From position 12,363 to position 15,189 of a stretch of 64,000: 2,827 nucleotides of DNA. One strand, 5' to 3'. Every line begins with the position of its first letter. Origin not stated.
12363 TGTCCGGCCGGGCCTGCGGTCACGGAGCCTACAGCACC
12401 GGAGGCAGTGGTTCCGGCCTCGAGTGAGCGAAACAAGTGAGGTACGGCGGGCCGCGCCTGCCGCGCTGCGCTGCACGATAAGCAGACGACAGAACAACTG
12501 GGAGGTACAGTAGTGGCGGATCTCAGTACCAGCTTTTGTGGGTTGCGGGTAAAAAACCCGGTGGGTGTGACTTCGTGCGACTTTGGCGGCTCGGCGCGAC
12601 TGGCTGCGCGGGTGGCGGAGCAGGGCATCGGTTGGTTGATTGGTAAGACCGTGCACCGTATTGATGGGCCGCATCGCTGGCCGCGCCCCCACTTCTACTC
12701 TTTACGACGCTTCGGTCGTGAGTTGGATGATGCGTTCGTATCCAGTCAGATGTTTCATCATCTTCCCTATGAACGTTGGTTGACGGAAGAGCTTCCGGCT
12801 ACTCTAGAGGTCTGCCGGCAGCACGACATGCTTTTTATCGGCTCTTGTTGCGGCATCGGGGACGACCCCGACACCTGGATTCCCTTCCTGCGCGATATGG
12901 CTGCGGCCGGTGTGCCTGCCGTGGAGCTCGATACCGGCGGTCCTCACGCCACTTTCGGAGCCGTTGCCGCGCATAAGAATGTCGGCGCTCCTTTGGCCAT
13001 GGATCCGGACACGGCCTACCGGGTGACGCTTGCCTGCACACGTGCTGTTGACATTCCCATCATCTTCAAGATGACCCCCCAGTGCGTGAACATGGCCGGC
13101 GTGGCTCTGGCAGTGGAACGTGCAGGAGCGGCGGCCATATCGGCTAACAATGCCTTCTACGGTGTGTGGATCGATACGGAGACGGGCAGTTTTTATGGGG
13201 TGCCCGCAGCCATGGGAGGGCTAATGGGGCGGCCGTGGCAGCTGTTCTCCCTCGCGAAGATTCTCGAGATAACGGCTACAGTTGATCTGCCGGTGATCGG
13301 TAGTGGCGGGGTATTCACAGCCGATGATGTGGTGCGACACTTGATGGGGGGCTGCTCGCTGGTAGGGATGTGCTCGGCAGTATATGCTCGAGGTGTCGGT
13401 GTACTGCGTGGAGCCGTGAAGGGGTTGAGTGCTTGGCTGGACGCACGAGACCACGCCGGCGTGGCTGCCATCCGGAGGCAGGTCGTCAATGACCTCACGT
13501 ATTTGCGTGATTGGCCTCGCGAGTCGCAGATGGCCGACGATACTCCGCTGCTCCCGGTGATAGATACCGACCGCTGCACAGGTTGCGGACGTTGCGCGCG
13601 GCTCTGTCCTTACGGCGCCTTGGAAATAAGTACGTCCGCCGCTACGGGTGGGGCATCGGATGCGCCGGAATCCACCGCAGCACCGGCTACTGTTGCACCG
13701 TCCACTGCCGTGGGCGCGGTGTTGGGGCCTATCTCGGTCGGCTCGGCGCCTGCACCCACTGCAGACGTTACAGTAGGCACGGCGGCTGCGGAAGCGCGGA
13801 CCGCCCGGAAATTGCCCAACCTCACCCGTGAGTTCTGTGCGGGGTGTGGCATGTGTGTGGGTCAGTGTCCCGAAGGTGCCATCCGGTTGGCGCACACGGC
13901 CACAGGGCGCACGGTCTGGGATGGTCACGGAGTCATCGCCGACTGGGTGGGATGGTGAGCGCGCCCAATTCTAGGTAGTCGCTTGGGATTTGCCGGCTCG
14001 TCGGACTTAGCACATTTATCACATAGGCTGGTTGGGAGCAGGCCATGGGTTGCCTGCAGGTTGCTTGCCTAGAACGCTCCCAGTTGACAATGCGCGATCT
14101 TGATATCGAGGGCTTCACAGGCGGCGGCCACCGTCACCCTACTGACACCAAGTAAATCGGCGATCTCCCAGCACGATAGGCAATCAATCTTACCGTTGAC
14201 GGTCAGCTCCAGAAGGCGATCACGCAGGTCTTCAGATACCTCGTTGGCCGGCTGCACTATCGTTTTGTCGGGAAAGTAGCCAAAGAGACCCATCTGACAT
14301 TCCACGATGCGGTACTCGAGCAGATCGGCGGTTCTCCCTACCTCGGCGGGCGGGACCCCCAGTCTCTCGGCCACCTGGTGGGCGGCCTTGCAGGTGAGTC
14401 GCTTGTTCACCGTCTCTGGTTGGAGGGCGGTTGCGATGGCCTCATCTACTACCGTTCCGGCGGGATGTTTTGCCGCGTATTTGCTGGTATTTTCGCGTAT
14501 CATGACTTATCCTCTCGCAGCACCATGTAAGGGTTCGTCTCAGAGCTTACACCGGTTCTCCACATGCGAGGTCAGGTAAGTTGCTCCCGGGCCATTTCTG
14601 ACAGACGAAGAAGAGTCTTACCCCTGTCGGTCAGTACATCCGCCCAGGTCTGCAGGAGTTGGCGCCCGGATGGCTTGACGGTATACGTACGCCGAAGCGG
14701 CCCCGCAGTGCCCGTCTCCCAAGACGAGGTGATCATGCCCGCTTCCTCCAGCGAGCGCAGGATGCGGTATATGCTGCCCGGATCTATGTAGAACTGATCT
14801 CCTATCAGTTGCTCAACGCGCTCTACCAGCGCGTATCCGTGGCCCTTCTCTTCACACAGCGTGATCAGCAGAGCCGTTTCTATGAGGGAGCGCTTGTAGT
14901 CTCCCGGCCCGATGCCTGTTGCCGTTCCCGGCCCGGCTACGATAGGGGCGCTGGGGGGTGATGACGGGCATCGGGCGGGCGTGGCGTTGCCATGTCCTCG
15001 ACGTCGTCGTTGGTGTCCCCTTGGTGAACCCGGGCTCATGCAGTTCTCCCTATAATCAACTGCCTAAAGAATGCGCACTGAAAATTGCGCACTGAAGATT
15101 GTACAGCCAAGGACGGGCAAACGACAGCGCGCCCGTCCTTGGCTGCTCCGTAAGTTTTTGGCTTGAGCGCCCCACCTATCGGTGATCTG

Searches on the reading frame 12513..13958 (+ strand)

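Call 29: search_protein_families(library=pfam, proteins=[window:12513-13958:+], max_evalue=0.00001)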
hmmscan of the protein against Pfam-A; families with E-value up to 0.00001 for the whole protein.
window:12513-13958:+ (481 aa): 13 families
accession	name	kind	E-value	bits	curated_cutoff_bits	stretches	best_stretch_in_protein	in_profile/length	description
PF01180.27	DHO_dh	-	6.1e-19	68.7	27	1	160-306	137-288/291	Dihydroorotate dehydrogenase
PF00037.32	Fer4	-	1.7e-14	53.4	21.1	1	348-371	1-24/24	4Fe-4S binding domain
PF12837.12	Fer4_6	-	1.9e-12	46.9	25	1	348-370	2-24/24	4Fe-4S binding domain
PF12838.12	Fer4_7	-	1.3e-10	42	27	0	349-369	32-52/52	4Fe-4S dicluster domain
PF25160.1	LdpA_Fe-S-bd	-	1.8e-09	37.6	27.6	0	350-372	23-45/49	LdpA Fe-S cluster-binding domain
PF13187.11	Fer4_9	-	2.1e-09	37.7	27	0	353-369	35-51/52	4Fe-4S dicluster domain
PF12797.12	Fer4_2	-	4.8e-09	36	24.5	1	348-367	3-22/22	4Fe-4S binding domain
PF13237.11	Fer4_10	-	3.2e-08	33.8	25.5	1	348-453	2-53/53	4Fe-4S dicluster domain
PF14697.11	Fer4_21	-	3.3e-08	34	35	0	350-369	36-56/59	4Fe-4S dicluster domain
PF13183.11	Fer4_8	-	1.1e-07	32.7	27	0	352-368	51-67/68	4Fe-4S dicluster domain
PF13534.11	Fer4_17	-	1.4e-07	32.3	22.2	0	350-368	41-59/61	4Fe-4S dicluster domain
PF13484.11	Fer4_16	-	5e-07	30.8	30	0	354-373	1-20/66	4Fe-4S double cluster binding domain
PF12800.12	Fer4_4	-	9.5e-06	26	24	0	352-368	1-17/17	4Fe-4S binding domain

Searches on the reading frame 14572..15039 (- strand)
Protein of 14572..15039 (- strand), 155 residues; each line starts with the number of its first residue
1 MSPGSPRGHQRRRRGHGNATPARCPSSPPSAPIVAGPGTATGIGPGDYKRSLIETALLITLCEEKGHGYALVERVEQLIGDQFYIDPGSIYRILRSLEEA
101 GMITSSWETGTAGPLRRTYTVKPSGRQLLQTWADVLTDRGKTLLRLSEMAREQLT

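Call 81: search_protein_families(library=pfam, proteins=[window:14572-15039:-], max_evalue=0.00001)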
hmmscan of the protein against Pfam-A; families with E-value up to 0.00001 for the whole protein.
window:14572-15039:- (155 aa): 1 family
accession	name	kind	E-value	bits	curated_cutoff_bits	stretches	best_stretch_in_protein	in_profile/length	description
PF03551.20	PadR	-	3.4e-16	59.5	27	1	58-130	2-74/75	Transcriptional regulator PadR-like family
